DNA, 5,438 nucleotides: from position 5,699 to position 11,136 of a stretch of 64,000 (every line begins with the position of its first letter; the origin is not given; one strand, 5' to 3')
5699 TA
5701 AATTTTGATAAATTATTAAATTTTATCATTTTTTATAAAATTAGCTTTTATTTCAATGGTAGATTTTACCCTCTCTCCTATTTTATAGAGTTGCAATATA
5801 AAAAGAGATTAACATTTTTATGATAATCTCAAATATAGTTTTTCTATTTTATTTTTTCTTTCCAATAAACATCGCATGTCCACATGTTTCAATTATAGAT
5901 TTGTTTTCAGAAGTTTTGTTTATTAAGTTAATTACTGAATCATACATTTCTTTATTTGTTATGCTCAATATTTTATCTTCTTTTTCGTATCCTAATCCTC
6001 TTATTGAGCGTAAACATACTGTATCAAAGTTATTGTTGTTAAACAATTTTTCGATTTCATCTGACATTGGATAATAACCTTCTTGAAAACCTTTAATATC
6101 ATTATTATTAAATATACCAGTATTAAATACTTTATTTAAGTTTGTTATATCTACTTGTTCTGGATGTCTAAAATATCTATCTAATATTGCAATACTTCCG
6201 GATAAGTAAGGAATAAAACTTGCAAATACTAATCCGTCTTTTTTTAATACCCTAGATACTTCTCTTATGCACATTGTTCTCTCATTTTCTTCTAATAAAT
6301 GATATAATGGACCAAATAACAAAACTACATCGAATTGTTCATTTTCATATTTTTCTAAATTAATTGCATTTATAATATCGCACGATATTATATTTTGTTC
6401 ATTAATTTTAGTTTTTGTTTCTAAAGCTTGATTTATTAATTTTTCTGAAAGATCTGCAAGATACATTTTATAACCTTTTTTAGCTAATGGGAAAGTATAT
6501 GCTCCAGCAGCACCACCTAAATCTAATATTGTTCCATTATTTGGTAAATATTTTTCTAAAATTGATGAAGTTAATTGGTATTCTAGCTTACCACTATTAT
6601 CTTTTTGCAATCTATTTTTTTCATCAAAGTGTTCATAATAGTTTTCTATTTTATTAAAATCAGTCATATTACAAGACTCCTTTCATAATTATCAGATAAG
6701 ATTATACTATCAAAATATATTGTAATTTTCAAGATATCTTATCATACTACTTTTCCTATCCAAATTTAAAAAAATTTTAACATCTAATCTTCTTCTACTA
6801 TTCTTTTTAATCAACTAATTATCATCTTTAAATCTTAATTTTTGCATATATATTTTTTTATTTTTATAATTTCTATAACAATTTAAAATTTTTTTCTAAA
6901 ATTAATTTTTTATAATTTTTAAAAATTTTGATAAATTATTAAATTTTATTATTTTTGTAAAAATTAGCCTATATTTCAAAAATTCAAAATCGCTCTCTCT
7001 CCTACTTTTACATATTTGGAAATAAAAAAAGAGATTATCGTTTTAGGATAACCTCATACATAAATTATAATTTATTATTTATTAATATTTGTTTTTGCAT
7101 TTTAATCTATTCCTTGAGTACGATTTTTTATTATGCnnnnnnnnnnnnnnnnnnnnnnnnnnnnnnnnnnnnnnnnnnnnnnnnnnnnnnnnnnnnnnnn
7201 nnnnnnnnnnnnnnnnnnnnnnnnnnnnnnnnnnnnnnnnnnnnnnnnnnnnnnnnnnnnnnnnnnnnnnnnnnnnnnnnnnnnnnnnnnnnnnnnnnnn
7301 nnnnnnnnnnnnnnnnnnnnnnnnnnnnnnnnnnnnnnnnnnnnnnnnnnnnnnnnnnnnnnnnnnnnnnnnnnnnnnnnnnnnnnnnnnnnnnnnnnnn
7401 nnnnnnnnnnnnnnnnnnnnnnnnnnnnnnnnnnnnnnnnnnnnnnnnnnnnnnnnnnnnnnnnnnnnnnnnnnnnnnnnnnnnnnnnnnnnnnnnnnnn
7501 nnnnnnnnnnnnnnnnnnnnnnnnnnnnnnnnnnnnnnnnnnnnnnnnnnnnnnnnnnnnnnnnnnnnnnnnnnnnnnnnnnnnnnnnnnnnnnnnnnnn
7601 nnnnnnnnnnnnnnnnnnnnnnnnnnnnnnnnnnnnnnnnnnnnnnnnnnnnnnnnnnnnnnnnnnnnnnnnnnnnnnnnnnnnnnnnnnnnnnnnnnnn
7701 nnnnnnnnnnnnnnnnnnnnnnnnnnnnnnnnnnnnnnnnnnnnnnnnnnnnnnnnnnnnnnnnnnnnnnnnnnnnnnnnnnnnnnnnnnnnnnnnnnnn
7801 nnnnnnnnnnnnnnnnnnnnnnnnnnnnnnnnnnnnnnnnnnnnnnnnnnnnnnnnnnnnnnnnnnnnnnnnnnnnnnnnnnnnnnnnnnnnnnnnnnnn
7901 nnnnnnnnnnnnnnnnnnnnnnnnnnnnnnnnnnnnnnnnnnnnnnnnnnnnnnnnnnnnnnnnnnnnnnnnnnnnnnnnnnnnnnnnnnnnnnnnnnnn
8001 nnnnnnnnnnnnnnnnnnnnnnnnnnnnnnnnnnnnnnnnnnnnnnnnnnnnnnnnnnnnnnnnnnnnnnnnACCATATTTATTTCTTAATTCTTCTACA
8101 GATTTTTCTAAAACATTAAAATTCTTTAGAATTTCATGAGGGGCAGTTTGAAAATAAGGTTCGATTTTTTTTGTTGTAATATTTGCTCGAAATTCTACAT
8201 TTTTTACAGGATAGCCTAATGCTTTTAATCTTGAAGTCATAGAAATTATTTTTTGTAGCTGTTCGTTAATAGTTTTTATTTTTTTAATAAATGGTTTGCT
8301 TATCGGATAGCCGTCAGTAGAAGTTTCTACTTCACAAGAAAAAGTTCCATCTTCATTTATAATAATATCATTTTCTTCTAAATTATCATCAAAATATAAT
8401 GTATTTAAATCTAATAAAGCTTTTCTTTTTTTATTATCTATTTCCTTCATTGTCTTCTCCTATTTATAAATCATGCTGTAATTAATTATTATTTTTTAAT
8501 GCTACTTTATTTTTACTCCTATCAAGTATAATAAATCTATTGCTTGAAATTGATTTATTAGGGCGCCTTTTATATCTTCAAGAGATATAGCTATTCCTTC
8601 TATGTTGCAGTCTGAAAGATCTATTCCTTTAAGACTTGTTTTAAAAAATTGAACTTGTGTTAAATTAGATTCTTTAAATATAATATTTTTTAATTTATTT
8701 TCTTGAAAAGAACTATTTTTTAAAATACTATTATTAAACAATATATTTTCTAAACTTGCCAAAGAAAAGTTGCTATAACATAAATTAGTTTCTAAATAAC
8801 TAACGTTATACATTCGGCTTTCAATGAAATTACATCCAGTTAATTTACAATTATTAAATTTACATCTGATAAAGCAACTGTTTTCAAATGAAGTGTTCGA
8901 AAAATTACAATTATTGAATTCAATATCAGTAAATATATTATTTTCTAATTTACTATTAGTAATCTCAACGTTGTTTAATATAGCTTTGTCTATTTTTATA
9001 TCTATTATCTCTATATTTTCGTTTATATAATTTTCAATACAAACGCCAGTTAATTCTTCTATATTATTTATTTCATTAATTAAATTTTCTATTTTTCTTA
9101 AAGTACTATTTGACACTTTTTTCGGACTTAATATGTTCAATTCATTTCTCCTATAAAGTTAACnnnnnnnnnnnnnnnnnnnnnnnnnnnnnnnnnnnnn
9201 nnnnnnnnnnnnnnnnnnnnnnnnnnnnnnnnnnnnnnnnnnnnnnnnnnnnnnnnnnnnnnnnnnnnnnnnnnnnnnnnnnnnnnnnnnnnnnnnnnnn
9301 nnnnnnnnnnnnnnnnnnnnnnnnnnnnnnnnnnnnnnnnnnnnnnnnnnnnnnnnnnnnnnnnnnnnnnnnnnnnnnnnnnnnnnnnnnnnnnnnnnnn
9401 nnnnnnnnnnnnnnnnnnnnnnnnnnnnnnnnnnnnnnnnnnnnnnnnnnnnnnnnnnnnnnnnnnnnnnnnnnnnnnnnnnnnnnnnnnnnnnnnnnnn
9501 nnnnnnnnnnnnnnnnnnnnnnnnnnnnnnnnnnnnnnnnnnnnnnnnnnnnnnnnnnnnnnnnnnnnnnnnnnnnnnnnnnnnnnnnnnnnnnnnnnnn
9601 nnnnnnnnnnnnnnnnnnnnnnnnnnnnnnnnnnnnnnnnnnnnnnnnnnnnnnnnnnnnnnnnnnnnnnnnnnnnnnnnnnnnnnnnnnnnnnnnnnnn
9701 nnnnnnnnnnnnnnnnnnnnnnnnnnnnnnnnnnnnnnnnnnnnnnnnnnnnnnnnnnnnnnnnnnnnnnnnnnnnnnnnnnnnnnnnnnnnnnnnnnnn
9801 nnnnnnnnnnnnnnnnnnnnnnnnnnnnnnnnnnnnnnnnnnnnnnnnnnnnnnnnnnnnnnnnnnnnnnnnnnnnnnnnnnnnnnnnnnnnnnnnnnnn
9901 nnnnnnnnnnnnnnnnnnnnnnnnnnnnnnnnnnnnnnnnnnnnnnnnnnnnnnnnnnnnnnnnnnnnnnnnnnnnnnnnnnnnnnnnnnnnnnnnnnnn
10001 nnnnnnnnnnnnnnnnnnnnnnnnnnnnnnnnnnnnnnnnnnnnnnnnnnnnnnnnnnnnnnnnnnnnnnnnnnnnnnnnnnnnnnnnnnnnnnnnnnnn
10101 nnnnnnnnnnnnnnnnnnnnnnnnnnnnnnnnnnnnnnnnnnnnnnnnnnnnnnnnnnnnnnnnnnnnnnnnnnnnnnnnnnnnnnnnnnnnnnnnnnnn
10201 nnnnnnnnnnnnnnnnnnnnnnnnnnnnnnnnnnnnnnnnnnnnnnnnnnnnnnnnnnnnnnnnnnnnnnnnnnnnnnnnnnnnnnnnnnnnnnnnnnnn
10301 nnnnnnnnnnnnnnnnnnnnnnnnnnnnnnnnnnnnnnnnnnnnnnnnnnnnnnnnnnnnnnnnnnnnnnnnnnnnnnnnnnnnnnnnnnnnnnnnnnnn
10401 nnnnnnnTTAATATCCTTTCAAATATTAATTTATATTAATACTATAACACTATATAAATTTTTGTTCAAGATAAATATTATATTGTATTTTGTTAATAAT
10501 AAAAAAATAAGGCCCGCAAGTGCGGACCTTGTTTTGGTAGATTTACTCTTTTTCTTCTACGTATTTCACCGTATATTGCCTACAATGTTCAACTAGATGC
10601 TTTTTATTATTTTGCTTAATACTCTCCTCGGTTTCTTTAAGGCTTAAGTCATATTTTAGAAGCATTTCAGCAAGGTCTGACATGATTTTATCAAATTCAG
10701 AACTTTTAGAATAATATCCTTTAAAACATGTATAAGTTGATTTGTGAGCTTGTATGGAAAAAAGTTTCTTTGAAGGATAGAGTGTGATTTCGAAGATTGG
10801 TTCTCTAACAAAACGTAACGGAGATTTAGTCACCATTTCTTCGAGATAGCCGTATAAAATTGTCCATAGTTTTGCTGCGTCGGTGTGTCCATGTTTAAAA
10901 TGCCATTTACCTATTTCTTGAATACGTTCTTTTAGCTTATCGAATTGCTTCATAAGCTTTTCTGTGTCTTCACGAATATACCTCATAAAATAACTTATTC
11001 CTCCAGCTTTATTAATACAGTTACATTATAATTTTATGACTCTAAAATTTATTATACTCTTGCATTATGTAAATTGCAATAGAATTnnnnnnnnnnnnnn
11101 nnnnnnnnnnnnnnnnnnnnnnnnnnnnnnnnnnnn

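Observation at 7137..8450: C3-like R-S-E catalytic signature in a cytoplasmic 437-aa protein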

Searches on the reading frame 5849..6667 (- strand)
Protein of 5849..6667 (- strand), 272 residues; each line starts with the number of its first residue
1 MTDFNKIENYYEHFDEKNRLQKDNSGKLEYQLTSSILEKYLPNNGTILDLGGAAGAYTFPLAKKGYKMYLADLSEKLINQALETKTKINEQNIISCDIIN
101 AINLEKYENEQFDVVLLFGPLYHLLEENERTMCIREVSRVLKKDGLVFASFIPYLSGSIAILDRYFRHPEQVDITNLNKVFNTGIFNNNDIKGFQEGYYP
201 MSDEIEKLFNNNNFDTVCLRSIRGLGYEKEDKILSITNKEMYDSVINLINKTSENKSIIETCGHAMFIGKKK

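Call 12: search_protein_families(library=pfam, proteins=[window:5849-6667:-], max_evalue=0.01)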
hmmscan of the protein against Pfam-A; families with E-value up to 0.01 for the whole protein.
window:5849-6667:- (272 aa): 8 families
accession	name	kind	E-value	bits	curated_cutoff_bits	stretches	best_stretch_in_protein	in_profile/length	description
PF08241.18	Methyltransf_11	-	1.1e-13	52.1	21.2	1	48-148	1-94/95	Methyltransferase domain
PF13649.12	Methyltransf_25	-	6.1e-13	49.7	27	1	47-145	1-97/97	Methyltransferase domain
PF13847.12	Methyltransf_31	-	1.7e-11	44.5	27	1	44-150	4-110/145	Methyltransferase domain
PF08242.18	Methyltransf_12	-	1.9e-10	41.8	30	1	48-146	1-97/98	Methyltransferase domain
PF13489.12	Methyltransf_23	-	1e-08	35.5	27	1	39-218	18-163/164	Methyltransferase domain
PF05401.17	NodS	-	7.3e-07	29.7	24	1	43-149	43-145/201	Nodulation protein S (NodS)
PF01209.24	Ubie_methyltran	-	1.9e-05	24.6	20.1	1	43-148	49-150/233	ubiE/COQ5 methyltransferase family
PF05175.20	MTS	-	7.6e-05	22.9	23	1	33-177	19-165/170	Methyltransferase small domain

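Call 96: search_protein_families(library=ncbifam, proteins=[window:5849-6667:-], max_evalue=0.001)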
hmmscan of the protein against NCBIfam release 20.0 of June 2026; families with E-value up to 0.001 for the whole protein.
window:5849-6667:- (272 aa): 20 families
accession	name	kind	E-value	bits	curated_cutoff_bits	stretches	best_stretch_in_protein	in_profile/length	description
NF043040.1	corrin_prot_MT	hypoth_equivalog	5.1e-11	42.4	180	1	31-147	29-145/216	corrinoid protein-associated methyltransferase CpaM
TIGR01983.1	UbiG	equivalog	2.8e-09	36.6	102.95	1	43-152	49-154/228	bifunctional 2-polyprenyl-6-hydroxyphenol methylase/3-demethylubiquinol 3-O-methyltransferase UbiG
TIGR02021.1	BchM-ChlM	equivalog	3.1e-09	36.6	158.9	1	35-156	46-163/218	magnesium protoporphyrin IX methyltransferase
NF041820.1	daptide_MTase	equivalog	2.4e-08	33.8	175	1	36-151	29-144/243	daptide-type RiPP biosynthesis methyltransferase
NF008264.0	PRK11036.1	equivalog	1e-07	31.7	366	1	34-148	35-146/261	tRNA uridine 5-oxyacetic acid(34) methyltransferase CmoM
TIGR01934.1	MenG_MenH_UbiE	subfamily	4e-07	29.6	158.35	1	39-148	38-140/223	ubiquinone/menaquinone biosynthesis methyltransferase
TIGR04290.1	meth_Rta_06860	hypoth_equivalog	6.1e-07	29.1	300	1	45-125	51-129/226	TIGR04290 family methyltransferase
NF040539.1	AST_met_ArsM_2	exception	1.5e-06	28.2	240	1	7-154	18-169/262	putative arsinothricin biosynthesis methyltransferase ArsM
NF045882.1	PLipidMtase_Leg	equivalog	1.7e-06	28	390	1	31-148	30-143/207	phospholipid N-methyltransferase PmtA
NF051855.1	GlySarMtaseBact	equivalog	1.7e-06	27.9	350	1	44-148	54-157/259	glycine/sarcosine N-methyltransferase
NF041650.1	nod_mtase_NodS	equivalog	1.8e-06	27.8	300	1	47-150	42-141/190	nodulation methyltransferase NodS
NF045649.1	2X_seleno_MduS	exception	4.5e-06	25.9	380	1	33-150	30-148/338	methyltransferase domain-containing selenoprotein MduS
NF011650.0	PRK15068.1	equivalog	9.6e-06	24.7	209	1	44-147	123-223/324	tRNA 5-methoxyuridine(34)/uridine 5-oxyacetic acid(34) synthase CmoB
NF001244.0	PRK00216.1-5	equivalog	1.1e-05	24.8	216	1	43-147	50-151/236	bifunctional demethylmenaquinone methyltransferase/2-methoxy-6-polyprenyl-1,4-benzoquinol methylase UbiE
TIGR02072.1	BioC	equivalog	5e-05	23.2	184.95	1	12-149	7-132/244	malonyl-ACP O-methyltransferase BioC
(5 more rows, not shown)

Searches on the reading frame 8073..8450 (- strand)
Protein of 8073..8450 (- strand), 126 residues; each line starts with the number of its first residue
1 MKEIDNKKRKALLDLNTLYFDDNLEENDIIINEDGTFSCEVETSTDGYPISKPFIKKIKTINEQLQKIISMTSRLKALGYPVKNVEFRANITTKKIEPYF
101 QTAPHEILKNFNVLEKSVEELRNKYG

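Call 69: search_solved_structures(query=A3, max_evalue=10, show_alignments=0)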
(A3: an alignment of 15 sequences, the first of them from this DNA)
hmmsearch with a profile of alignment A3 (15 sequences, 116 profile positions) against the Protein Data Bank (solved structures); distinct sequences matched with E-value up to 10: 4.
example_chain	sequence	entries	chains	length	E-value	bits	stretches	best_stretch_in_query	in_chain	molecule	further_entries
2g1e_A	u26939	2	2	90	0.037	17.4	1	46-94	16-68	hypothetical protein Ta0895 | Putative uncharacterized protein Ta0895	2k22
4rmb_A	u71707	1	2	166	0.27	14.7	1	66-95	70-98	Serine rich repeat protein-1 (Srr-1)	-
3bq3_A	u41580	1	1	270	0.31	14.4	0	15-74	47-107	Defective in cullin neddylation protein 1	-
4mbo_A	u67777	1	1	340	0.82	13.1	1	66-95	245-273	Serine-rich Repeat Adhesion Glycoprotein (Srr1)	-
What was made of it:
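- Tried and rejected: Only a weak 2g1e hit, E 0.037 (call 69).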

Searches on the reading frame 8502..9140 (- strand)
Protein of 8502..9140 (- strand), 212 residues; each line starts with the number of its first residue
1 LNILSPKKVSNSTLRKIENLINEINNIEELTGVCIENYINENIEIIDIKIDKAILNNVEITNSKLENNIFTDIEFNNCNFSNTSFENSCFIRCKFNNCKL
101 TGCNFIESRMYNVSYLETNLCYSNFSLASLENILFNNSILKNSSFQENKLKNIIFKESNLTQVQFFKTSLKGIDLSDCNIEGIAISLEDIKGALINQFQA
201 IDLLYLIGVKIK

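Call 12: search_protein_families(library=pfam, proteins=[window:8502-9140:-], max_evalue=0.01)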
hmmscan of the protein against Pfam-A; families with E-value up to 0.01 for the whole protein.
window:8502-9140:- (212 aa): 4 families
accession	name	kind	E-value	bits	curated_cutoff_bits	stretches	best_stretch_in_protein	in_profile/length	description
PF13599.13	Pentapeptide_4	-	1.2e-23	83.4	38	2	69-145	2-78/78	Pentapeptide repeat region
PF00805.28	Pentapeptide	-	8.1e-15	54.5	20.2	5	61-97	4-40/40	Pentapeptide repeats (8 copies)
PF13576.12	Pentapeptide_3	-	6.9e-09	36.2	27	1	70-112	1-46/48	Pentapeptide repeats (9 copies)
PF23894.2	LD_SV2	-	2.6e-08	34.5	29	2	34-115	16-92/92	SV2A/B/C luminal domain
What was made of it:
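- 8502..9140 (-): Qnr/MfpA/AlbG-like pentapeptide-repeat protein (212 aa), 51 bp upstream on the same strand. It is a possible functional partner, not shown to be one. Pfam Pentapeptide_4, E 1.2e-23 (call 12).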

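Call 18: search_protein_families(library=padloc, proteins=[window:8502-9140:-], max_evalue=1)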
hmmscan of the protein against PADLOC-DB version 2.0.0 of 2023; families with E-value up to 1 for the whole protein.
window:8502-9140:- (212 aa): 0 families

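Call 95: search_solved_structures(query=window:8502-9140:-, max_evalue=0.001, show_alignments=0)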
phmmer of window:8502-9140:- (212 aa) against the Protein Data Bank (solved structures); distinct sequences matched with E-value up to 0.001: 24.
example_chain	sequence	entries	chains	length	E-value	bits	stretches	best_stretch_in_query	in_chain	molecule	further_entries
6fls_A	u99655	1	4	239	8e-22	81.1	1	40-210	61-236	Pentapeptide repeat family protein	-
2w7z_A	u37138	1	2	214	1e-17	67.7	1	42-210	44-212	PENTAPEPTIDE REPEAT FAMILY PROTEIN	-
2xt2_A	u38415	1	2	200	2.7e-09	40.3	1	34-172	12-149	MCBG-LIKE PROTEIN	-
2xt4_A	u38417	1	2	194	4.4e-09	39.5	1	62-182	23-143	MCBG-LIKE PROTEIN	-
9ngw_A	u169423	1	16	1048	2.1e-08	37.3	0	108-178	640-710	IcmE (DotG)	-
7muc_AG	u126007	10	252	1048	2.1e-08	37.3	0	108-178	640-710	IcmE protein | IcmE (DotG)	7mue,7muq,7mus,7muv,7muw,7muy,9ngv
4yfo_A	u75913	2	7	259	5.5e-08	36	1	75-196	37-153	beta1_ex1 | 6beta1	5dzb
2xtw_A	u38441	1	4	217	8.2e-08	35.4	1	69-209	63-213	QNRB1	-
2xtx_A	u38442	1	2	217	1.1e-07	35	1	71-209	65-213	QNRB1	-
3pss_A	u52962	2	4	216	1.3e-07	34.7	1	72-209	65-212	Qnr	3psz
2xty_A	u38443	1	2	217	1.5e-07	34.6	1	70-209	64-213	QNRB1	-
4yc5_A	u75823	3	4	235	1.9e-07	34.2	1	75-196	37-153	beta1 | beta1 protein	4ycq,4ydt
5dra_A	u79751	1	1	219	2.4e-07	33.9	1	55-197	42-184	3beta1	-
4yei_A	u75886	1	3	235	1.5e-06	31.2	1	75-196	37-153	beta1mut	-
2j8k_A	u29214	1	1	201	1.6e-06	31.2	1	93-194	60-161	NP275-NP276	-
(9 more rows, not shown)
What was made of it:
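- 8502..9140 (-): PDB hits 6fls, EfsQnr 2w7z, AlbG 2xt2, QnrB1 and MfpA (call 95).
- The PRP's best PDB matches are gyrase-protecting PRPs (call 95).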

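Call 96: search_protein_families(library=ncbifam, proteins=[window:8502-9140:-], max_evalue=0.001)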
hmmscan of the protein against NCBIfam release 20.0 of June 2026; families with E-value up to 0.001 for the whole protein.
window:8502-9140:- (212 aa): 18 families
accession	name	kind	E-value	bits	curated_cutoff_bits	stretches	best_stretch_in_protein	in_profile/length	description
NF033086.2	penta_rpt_Qnr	equivalog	3.8e-14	52.9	240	2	55-152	2-100/211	Qnr family pentapeptide repeat protein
NF047416.1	penta_HetL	equivalog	9.2e-11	41.6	260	1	53-193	18-211/218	heterocyst differentiation pentapeptide repeat protein HetL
NF051894.1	anti_phage_HalA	equivalog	2.1e-09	37.1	250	1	51-105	70-124/338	anti-phage Hailong system effector protein HalA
NF012151.0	penta_rpt_QnrAS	exception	5e-09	36.5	490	1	53-190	6-139/218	QnrAS family quinolone resistance pentapeptide repeat protein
NF000421.1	penta_rpt_QnrVC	exception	9.9e-09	35.4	460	2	52-150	5-104/218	QnrVC family quinolone resistance pentapeptide repeat protein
NF000349.1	mfpA_AE000516.2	equivalog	5.7e-08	32.8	360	1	60-196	19-150/183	pentapeptide repeat protein MfpA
NF011743.0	PRK15196.1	equivalog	1e-07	31.2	354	1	44-184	173-318/350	type III secretion system effector PipB2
NF000139.2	penta_rpt_QnrD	exception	1.3e-07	31.9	425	1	59-127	9-78/214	QnrD family quinolone resistance pentapeptide repeat protein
NF000071.4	penta_rpt_QnrA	exception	2e-07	31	450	1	45-184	3-133/218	QnrA family quinolone resistance pentapeptide repeat protein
NF007264.0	PRK09718.1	equivalog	2.5e-07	29.8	326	1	98-180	95-177/512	SopA family protein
NF000056.3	penta_rpt_QnrS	exception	1.1e-06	28.5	460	1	61-185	14-134/218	QnrS family quinolone resistance pentapeptide repeat protein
NF012152.0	penta_rpt_QnrC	exception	1.6e-06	28.3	500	1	56-152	9-106/221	QnrC family quinolone resistance pentapeptide repeat protein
NF033375.2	penta_rpt_QnrE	exception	6.1e-06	26.4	480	0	141-183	52-94/214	QnrE family quinolone resistance pentapeptide repeat protein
NF052603.1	penta_Alr5209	equivalog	6.3e-06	26.3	125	0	135-195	15-75/113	Alr5209 family pentapeptide repeat protein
NF038182.1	penta_rpt_SmQnr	exception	9.8e-06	25.5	460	1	53-200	4-164/215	SmQnr family pentapeptide repeat protein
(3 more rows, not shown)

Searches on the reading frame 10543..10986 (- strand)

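Call 12: search_protein_families(library=pfam, proteins=[window:10543-10986:-], max_evalue=0.01)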
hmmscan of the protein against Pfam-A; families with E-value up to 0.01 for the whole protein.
window:10543-10986:- (147 aa): 0 families

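Call 17: search_protein_families(library=phrogs, proteins=[window:10543-10986:-], max_evalue=1)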
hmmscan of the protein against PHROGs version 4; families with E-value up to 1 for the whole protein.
window:10543-10986:- (147 aa): 4 families
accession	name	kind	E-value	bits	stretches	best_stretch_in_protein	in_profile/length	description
phrog_2140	-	unknown function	0.014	16.3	0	94-119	6-31/57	-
phrog_18469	-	unknown function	0.12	13.6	1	77-123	27-73/151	-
phrog_38042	-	unknown function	0.12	13.2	0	89-131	6-48/204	-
phrog_17991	-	unknown function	0.15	13.1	0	102-125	1-24/82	-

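Call 18: search_protein_families(library=padloc, proteins=[window:10543-10986:-], max_evalue=1)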
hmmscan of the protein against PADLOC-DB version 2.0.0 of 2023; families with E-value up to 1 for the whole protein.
window:10543-10986:- (147 aa): 0 families

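Call 96: search_protein_families(library=ncbifam, proteins=[window:10543-10986:-], max_evalue=0.001)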
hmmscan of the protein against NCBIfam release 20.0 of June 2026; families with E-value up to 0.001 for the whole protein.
window:10543-10986:- (147 aa): 0 families
